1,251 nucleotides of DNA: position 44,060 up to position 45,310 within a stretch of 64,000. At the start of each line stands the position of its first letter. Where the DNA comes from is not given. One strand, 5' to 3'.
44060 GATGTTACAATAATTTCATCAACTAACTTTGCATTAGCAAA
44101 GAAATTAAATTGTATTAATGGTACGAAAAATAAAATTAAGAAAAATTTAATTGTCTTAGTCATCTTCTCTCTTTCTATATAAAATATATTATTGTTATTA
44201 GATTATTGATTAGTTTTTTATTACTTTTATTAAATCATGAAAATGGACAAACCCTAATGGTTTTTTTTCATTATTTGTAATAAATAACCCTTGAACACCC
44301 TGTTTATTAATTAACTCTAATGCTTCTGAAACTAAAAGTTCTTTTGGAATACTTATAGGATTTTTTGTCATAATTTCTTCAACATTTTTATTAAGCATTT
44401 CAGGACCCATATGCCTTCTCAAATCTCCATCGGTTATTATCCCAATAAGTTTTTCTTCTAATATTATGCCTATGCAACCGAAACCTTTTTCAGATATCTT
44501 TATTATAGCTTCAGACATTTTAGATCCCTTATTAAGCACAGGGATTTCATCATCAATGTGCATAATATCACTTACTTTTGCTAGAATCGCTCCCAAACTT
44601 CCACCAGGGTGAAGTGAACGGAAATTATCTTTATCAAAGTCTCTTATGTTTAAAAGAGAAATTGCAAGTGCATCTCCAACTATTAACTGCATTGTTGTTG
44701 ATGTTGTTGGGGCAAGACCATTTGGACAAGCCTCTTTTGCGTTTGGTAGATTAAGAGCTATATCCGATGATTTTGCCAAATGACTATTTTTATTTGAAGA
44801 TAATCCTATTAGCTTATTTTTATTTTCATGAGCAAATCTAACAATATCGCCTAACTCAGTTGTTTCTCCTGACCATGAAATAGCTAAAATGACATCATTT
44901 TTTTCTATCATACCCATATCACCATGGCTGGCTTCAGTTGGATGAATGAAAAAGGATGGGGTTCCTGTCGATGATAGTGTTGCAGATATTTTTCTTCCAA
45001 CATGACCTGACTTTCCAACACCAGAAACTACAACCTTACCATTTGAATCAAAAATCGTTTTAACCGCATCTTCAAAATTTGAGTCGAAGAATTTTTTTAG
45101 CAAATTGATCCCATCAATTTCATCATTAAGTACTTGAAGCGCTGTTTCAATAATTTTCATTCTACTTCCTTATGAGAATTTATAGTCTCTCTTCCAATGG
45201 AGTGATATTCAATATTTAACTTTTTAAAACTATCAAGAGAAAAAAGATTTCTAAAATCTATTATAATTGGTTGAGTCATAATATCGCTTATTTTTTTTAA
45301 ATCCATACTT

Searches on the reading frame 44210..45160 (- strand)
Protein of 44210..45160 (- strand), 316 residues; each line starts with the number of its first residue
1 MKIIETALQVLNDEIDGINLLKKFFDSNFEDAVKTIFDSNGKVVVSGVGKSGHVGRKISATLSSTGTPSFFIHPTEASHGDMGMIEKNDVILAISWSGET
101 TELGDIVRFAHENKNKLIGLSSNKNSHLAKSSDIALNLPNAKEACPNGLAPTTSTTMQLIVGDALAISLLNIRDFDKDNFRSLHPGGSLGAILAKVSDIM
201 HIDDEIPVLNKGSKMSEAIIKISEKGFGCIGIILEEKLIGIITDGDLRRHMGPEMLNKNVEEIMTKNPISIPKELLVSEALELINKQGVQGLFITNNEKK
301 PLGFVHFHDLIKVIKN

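Call 56: search_protein_families(library=pfam, proteins=[window:44210-45160:-], max_evalue=0.00001)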
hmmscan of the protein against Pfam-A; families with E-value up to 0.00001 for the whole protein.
window:44210-45160:- (316 aa): 2 families
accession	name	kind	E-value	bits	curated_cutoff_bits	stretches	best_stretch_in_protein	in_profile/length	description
PF01380.27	SIS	-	6.6e-27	94.3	25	1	37-167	3-130/131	SIS domain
PF00571.33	CBS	-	7.1e-20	71.5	24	1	260-315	1-56/57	CBS domain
